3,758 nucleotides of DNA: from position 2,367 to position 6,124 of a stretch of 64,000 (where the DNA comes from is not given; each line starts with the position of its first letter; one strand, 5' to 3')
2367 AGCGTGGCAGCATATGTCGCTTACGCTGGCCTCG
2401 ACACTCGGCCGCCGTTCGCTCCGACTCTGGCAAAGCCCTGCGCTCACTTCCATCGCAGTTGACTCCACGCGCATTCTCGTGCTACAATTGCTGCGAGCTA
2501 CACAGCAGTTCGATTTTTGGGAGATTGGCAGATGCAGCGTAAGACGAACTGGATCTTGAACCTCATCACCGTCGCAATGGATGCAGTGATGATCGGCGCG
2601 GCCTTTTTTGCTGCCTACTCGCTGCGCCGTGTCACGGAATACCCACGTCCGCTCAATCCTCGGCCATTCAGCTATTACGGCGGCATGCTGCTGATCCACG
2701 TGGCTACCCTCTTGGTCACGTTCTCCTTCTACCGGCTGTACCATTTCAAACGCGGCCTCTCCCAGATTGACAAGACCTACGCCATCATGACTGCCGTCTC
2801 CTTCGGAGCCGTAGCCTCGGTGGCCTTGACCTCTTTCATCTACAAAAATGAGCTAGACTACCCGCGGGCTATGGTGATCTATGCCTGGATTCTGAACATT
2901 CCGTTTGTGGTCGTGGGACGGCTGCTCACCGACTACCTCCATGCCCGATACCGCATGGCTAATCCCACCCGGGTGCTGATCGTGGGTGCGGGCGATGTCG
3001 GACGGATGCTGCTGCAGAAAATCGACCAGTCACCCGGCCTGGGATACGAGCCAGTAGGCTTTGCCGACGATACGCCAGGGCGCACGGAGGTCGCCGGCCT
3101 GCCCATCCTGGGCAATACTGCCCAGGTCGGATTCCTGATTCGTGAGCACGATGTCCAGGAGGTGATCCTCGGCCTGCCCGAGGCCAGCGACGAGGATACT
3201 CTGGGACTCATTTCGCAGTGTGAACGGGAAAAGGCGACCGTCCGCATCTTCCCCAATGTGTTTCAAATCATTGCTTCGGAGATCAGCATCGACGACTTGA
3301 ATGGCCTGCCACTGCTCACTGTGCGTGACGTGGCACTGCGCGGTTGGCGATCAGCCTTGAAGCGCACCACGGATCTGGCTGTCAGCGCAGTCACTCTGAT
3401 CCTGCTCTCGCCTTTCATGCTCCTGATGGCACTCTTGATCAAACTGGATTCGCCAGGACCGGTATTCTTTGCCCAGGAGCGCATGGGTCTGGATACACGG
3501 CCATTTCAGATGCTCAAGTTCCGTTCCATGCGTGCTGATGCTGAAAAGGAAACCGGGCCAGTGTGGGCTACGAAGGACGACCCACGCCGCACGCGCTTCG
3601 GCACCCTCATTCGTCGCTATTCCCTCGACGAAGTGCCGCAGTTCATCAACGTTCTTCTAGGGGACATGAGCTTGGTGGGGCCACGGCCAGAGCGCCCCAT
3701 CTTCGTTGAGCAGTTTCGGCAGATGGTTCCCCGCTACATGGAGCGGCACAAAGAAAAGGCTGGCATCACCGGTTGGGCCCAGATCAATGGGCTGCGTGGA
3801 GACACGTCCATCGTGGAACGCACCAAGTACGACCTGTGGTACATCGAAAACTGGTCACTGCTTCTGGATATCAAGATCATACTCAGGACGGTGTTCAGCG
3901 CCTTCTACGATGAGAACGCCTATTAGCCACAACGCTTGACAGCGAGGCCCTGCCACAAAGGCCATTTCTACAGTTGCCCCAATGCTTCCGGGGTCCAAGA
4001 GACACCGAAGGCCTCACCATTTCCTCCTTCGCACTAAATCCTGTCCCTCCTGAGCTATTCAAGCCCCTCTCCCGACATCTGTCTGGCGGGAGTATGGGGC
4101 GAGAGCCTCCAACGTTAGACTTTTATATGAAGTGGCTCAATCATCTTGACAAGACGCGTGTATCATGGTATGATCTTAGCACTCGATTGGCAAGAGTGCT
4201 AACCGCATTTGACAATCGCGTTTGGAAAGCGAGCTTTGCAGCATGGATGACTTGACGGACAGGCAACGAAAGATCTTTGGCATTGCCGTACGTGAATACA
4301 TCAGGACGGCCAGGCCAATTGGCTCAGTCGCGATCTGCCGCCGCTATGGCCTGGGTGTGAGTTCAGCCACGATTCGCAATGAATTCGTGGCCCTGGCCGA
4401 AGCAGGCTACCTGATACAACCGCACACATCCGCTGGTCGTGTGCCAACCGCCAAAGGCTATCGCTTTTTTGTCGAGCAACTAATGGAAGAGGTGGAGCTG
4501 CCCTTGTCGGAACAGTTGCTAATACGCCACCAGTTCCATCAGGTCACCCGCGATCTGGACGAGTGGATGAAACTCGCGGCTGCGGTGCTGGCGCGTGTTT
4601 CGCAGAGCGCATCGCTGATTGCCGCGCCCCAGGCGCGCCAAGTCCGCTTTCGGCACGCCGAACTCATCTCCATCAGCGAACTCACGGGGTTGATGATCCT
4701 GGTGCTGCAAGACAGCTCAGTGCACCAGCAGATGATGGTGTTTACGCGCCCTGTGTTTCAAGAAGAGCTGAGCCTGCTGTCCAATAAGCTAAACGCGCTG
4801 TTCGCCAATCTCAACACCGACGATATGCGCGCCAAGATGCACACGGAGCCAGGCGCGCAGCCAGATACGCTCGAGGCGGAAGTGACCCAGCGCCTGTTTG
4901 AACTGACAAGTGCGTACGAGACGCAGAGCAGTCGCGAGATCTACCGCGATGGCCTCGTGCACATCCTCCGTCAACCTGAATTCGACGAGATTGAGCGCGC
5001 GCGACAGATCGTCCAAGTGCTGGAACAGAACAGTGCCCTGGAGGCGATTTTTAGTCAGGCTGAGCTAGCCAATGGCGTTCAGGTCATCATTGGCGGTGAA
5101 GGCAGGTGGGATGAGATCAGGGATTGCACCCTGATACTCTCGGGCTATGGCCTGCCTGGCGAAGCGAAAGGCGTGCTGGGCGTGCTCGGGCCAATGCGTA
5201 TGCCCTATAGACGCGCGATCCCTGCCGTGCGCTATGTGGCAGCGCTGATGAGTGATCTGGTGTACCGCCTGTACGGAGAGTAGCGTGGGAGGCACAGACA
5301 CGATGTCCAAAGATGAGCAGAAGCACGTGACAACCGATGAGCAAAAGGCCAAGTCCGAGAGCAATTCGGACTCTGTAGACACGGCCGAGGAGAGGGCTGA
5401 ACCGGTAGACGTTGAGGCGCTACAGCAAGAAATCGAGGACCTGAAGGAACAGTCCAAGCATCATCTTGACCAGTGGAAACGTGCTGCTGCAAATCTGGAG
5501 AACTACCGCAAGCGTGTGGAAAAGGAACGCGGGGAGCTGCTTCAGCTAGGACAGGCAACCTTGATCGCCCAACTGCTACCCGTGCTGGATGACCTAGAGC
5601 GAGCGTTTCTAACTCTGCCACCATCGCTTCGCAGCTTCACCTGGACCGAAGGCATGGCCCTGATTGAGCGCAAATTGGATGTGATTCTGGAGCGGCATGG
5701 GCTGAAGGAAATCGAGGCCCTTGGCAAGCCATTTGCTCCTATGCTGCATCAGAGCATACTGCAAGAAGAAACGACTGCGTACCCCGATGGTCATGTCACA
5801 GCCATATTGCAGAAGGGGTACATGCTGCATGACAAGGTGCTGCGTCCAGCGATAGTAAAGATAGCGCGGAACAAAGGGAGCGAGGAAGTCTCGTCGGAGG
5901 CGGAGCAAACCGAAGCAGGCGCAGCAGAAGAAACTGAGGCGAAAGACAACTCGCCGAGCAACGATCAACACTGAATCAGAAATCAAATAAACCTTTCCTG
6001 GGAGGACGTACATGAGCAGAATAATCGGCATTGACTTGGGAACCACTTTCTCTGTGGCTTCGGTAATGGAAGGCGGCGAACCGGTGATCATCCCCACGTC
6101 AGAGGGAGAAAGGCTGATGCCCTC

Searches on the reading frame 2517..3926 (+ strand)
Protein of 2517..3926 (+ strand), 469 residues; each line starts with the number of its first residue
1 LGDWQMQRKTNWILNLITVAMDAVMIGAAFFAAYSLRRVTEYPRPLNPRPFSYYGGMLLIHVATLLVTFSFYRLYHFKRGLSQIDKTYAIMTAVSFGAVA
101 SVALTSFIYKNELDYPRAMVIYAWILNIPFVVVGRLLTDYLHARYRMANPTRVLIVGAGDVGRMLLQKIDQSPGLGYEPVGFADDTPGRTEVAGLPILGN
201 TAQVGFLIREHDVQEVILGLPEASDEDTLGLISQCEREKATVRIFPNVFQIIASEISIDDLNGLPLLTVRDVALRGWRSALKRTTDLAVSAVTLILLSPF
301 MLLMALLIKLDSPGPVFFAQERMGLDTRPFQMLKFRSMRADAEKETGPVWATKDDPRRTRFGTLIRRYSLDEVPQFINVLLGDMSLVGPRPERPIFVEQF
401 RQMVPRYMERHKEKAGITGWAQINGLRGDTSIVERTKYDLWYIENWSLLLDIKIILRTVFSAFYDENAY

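Call 53: search_protein_families(library=pfam, proteins=[window:2517-3926:+], max_evalue=0.00001)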
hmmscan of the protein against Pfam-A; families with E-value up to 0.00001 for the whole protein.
window:2517-3926:+ (469 aa): 2 families
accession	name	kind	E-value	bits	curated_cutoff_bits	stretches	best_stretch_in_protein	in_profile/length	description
PF02397.22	Bac_transf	-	2.9e-70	235.9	27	1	282-462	1-177/179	Bacterial sugar transferase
PF13727.12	CoA_binding_3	-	8.7e-19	68.6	25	1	87-246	14-175/175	CoA-binding domain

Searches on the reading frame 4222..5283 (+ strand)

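Call 53: search_protein_families(library=pfam, proteins=[window:4222-5283:+], max_evalue=0.00001)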
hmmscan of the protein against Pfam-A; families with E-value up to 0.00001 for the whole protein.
window:4222-5283:+ (353 aa): 1 family
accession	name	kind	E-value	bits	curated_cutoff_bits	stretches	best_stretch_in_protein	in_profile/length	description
PF01628.27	HrcA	-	2.3e-48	165.5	22.2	1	113-333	1-215/215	HrcA protein C terminal domain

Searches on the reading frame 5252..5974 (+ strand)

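Call 53: search_protein_families(library=pfam, proteins=[window:5252-5974:+], max_evalue=0.00001)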
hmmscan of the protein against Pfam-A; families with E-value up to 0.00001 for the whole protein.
window:5252-5974:+ (240 aa): 1 family
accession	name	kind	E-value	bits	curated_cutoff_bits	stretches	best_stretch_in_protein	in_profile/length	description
PF01025.24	GrpE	-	1.6e-43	148.7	25.8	1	47-205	6-164/165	GrpE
